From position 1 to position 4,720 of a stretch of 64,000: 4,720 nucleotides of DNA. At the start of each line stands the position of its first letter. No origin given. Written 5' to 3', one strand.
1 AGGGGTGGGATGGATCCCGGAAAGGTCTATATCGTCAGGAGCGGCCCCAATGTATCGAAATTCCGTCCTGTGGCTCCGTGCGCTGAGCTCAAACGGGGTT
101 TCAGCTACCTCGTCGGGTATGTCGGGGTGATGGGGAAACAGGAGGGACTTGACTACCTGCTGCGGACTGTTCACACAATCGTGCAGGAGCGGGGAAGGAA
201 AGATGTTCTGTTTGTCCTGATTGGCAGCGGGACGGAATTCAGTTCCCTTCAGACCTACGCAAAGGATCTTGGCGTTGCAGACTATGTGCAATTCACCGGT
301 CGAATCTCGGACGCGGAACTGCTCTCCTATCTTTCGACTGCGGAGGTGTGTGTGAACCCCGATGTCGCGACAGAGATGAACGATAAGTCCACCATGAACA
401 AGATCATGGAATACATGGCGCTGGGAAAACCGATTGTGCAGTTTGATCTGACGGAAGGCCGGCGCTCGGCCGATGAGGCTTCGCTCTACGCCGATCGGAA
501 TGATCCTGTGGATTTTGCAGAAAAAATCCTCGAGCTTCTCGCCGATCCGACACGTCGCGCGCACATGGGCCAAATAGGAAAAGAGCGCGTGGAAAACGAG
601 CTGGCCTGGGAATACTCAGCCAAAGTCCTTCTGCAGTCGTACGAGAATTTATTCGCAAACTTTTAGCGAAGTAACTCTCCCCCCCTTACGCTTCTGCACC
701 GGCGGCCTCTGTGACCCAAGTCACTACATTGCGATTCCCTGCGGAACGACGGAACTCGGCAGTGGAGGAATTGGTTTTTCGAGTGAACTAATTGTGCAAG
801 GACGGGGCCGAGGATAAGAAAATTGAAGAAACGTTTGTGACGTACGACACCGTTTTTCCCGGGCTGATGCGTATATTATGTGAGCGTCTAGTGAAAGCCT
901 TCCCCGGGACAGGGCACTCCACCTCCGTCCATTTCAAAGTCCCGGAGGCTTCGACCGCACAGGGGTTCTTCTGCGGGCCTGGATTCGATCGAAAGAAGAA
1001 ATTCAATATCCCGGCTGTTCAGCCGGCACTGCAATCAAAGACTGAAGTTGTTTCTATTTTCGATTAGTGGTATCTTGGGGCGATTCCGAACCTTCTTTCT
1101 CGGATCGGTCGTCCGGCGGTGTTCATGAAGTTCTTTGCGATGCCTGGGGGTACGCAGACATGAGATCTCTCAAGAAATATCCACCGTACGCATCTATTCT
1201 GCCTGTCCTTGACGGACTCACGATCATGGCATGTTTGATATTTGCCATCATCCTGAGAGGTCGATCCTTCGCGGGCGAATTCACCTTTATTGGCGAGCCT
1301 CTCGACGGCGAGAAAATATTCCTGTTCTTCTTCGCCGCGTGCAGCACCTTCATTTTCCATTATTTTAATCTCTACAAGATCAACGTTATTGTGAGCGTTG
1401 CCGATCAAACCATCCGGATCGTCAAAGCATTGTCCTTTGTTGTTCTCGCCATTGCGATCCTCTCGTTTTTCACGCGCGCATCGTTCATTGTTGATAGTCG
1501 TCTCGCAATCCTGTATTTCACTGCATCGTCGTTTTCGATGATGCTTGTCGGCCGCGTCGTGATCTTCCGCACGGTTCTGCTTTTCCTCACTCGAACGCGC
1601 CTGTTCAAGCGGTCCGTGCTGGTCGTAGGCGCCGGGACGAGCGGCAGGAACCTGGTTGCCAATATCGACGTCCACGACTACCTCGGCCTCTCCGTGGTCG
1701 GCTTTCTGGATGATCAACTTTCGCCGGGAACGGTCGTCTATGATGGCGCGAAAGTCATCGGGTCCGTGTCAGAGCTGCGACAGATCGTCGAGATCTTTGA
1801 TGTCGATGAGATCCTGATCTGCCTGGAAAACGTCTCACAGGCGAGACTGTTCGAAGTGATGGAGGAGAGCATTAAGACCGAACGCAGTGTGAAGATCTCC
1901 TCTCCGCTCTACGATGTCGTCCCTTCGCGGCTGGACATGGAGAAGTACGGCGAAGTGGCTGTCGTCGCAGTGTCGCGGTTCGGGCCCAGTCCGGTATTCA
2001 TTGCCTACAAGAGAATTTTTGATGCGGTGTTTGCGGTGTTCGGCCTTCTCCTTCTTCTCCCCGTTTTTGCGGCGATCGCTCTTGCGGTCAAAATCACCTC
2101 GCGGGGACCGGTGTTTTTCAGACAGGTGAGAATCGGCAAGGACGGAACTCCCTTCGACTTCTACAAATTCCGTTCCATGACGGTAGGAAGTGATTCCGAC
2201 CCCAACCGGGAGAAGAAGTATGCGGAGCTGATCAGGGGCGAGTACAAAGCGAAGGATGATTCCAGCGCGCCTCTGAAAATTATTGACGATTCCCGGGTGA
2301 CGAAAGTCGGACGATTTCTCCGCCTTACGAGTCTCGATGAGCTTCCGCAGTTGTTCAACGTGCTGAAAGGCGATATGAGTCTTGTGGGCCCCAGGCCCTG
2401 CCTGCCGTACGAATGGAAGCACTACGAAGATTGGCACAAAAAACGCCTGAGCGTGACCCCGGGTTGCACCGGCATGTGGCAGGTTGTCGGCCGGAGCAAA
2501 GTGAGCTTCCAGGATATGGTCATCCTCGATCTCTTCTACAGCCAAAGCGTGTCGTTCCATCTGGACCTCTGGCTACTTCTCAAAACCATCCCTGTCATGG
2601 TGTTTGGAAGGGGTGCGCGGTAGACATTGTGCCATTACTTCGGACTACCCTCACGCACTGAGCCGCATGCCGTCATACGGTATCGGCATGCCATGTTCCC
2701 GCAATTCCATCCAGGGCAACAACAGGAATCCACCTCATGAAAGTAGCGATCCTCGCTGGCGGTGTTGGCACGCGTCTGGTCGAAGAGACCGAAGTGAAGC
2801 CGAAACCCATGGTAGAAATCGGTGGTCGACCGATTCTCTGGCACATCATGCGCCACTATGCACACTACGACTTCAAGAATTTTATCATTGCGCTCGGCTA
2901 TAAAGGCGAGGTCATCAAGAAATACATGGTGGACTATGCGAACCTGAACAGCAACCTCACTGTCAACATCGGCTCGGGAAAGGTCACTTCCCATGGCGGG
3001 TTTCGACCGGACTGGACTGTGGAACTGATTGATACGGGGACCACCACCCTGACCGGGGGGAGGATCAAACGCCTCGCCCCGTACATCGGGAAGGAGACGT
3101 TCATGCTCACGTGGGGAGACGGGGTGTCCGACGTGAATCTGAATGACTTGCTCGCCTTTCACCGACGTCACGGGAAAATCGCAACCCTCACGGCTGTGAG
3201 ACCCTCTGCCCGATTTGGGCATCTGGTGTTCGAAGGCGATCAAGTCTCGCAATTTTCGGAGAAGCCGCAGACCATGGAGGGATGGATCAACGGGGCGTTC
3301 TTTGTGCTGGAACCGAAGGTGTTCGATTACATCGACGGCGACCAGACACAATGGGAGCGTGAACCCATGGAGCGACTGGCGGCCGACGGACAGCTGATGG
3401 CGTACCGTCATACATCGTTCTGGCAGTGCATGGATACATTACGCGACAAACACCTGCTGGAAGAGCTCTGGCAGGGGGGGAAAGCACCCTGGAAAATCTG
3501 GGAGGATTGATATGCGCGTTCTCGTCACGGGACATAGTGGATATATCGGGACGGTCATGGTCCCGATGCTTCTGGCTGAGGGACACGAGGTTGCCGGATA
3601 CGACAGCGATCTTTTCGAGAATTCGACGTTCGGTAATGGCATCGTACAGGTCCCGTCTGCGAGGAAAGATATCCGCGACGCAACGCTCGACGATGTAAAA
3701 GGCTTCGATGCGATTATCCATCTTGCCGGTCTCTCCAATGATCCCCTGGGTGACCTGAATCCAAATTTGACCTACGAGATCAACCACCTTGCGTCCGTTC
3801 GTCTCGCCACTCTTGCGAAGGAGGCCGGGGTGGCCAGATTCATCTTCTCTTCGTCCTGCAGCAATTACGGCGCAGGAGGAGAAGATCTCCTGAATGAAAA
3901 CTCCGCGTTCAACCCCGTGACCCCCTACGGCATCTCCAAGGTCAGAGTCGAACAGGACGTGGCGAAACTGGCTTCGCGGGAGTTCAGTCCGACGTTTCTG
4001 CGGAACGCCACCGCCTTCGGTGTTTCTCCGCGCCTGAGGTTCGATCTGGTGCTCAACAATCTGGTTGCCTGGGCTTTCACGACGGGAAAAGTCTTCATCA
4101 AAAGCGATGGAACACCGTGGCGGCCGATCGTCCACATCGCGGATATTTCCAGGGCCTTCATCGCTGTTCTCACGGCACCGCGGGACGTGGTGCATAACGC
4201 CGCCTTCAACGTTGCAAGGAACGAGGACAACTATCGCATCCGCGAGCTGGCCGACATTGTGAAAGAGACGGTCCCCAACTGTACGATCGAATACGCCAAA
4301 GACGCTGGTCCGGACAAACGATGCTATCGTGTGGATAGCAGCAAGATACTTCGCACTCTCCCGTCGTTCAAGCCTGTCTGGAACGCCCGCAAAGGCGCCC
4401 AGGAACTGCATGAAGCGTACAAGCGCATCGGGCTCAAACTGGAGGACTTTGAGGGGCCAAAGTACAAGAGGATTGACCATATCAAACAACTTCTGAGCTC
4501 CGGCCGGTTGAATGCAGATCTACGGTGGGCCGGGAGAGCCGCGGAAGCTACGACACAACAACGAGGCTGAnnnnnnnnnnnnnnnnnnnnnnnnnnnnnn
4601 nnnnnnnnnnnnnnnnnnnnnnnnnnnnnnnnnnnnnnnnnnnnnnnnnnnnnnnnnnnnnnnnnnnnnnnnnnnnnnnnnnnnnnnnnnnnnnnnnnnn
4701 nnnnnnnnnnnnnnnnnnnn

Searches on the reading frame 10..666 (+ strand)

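Call 20: search_protein_families(library=pfam, proteins=[window:10-666:+], max_evalue=0.0001)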
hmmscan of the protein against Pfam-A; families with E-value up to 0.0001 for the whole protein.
window:10-666:+ (218 aa): 3 families
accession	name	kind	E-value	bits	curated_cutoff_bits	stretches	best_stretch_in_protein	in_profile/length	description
PF13692.12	Glyco_trans_1_4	-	6.8e-25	88.4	27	1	34-179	3-142/142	Glycosyl transferases group 1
PF00534.26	Glycos_transf_1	-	1.2e-19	70.9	26.4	1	33-193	16-172/172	Glycosyl transferases group 1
PF13524.12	Glyco_trans_1_2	-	6.3e-09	36.4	25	1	65-208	14-143/144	Glycosyl transferase-like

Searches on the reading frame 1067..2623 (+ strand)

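Call 20: search_protein_families(library=pfam, proteins=[window:1067-2623:+], max_evalue=0.0001)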
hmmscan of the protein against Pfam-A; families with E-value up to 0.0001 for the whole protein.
window:1067-2623:+ (518 aa): 2 families
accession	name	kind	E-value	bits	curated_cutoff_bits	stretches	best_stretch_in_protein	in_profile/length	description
PF02397.22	Bac_transf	-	2.6e-63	213.2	27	1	315-512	1-178/179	Bacterial sugar transferase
PF13727.12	CoA_binding_3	-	1.8e-18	67.6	25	1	100-267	3-163/175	CoA-binding domain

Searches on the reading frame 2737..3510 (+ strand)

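Call 20: search_protein_families(library=pfam, proteins=[window:2737-3510:+], max_evalue=0.0001)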
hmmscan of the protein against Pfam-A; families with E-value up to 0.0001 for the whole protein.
window:2737-3510:+ (257 aa): 2 families
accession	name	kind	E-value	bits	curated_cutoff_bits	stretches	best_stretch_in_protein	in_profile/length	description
PF00483.29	NTP_transferase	-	4.3e-18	66.2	21.2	1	4-207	3-197/245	Nucleotidyl transferase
PF12804.13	NTP_transf_3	-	3.5e-06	27.7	27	1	4-56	2-49/160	MobA-like NTP transferase domain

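Call 49: search_protein_families(library=ncbifam, proteins=[window:2737-3510:+], max_evalue=0.00001)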
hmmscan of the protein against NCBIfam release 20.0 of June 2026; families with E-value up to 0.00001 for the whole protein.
window:2737-3510:+ (257 aa): 13 families
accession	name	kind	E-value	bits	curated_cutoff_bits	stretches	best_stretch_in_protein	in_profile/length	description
TIGR02623.1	G1P_cyt_trans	equivalog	2.4e-110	368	300.25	1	1-255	1-255/255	glucose-1-phosphate cytidylyltransferase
TIGR03992.1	Arch_glmU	subfamily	1.2e-20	73.7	292.1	1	1-203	1-180/393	bifunctional sugar-1-phosphate nucleotidylyltransferase/acetyltransferase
NF052502.1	man1P_GTase_Rv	exception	1.8e-19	69.9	440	1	4-235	4-220/352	mannose-1-phosphate guanylyltransferase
NF049965.1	GlMnHpPGnyltfHddC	equivalog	4.4e-19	69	300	1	1-70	1-71/221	D-glycero-D-manno-heptose 1-phosphate guanosyltransferase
NF041313.1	UDPGP_AglF_Halo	equivalog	9.4e-17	61.2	400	1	1-69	1-70/234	UTP--glucose-1-phosphate uridylyltransferase AglF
NF045761.1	NAMPUrTaseMurU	equivalog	1.3e-15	57.9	250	1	1-74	1-74/226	N-acetylmuramate alpha-1-phosphate uridylyltransferase MurU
NF041173.1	Sug_nt_acttase_Thmprot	equivalog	3.6e-11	42.6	600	1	1-203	1-180/405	bifunctional sugar-1-phosphate nucleotidylyltransferase/acetyltransferase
TIGR01208.1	rmlA_long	equivalog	3.8e-11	42.5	320.25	1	3-206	2-189/353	glucose-1-phosphate thymidylyltransferase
NF041135.1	IPPtranDIPPsyn_Thcocales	equivalog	7.6e-08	31.8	580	0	1-74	1-70/419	bifunctional L-myo-inositol-1-phosphate cytidylyltransferase/CDP-L-myo-inositol myo-inositolphosphotransferase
TIGR02091.1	glgC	equivalog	1.4e-07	30.9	424.9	1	3-181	3-180/364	glucose-1-phosphate adenylyltransferase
TIGR01173.1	glmU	equivalog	1.9e-07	30.3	366.85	1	1-68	1-65/452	bifunctional UDP-N-acetylglucosamine diphosphorylase/glucosamine-1-phosphate N-acetyltransferase GlmU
NF001947.0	PRK00725.1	subfamily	1.7e-06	27.1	470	0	4-180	20-196/426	glucose-1-phosphate adenylyltransferase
NF003670.0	PRK05293.1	equivalog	4.6e-06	25.8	470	0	4-179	8-183/382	glucose-1-phosphate adenylyltransferase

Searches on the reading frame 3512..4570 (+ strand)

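Call 20: search_protein_families(library=pfam, proteins=[window:3512-4570:+], max_evalue=0.0001)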
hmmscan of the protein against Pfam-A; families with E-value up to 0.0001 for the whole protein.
window:3512-4570:+ (352 aa): 5 families
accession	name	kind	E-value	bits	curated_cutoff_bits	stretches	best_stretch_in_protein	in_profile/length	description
PF01370.27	Epimerase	-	5e-42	144.4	20.9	1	3-235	1-240/240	NAD dependent epimerase/dehydratase family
PF16363.11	GDP_Man_Dehyd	-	1.4e-19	71.2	27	1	4-250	1-262/332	GDP-mannose 4,6 dehydratase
PF04321.23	RmlD_sub_bind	-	5.2e-10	39.3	27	1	1-155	1-141/287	RmlD substrate binding domain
PF01073.25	3Beta_HSD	-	2.2e-07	30.6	22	1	4-154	1-161/280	3-beta hydroxysteroid dehydrogenase/isomerase family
PF05368.20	NmrA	-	5.4e-05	23.4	27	0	2-163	4-148/298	NmrA-like family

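Call 49: search_protein_families(library=ncbifam, proteins=[window:3512-4570:+], max_evalue=0.00001)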
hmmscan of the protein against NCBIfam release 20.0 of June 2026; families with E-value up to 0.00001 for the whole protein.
window:3512-4570:+ (352 aa): 14 families
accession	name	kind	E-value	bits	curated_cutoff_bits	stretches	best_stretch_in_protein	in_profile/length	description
TIGR01179.1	galE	equivalog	1.1e-28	100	262.3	1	2-288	1-309/332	UDP-glucose 4-epimerase GalE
NF007956.0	PRK10675.1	subfamily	1.1e-15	57.6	394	1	1-172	1-184/338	UDP-glucose 4-epimerase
TIGR04180.1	EDH_00030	hypoth_equivalog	8.7e-15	54.5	475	1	3-263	1-264/297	NAD-dependent 4,6-dehydratase LegB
TIGR02197.1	heptose_epim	equivalog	2.3e-12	46.7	274.6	1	3-154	1-153/316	ADP-glyceromanno-heptose 6-epimerase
TIGR03466.1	HpnA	hypoth_equivalog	3.2e-12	46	367.65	1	1-157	1-159/327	hopanoid-associated sugar epimerase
NF043036.1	ErythonDh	equivalog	1e-11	44.6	325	1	1-156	1-166/321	D-erythronate dehydrogenase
NF052578.1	StrlDmthSdmBMthl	equivalog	3.3e-11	43.5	600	1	1-194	1-194/328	sterol demethylase protein SdmB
TIGR01181.1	dTDP_gluc_dehyt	equivalog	6.7e-10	38.6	365.1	1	2-297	1-305/321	dTDP-glucose 4,6-dehydratase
NF042422.1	oxyalk_red_OleD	equivalog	1.7e-09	37.5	580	1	1-158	1-158/329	2-alkyl-3-oxoalkanoate reductase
TIGR01214.1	rmlD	equivalog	1.8e-09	37.1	224.05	1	2-199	1-178/285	dTDP-4-dehydrorhamnose reductase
NF011728.1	PRK15181.1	equivalog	2.2e-09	36.8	760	1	50-278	74-313/348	Vi polysaccharide biosynthesis UDP-N-acetylglucosaminuronic acid C-4 epimerase TviC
NF058621.1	DiazavRedAvaA7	equivalog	5.2e-09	36.2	400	1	1-228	1-227/304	3-diazoavenalumate denitrifying reductase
TIGR02622.1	CDP_4_6_dhtase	equivalog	2.1e-06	27.1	278.45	0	2-107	6-120/352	CDP-glucose 4,6-dehydratase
NF007490.0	PRK10084.1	subfamily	9.8e-06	24.8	649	0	126-297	154-328/361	dTDP-glucose 4,6-dehydratase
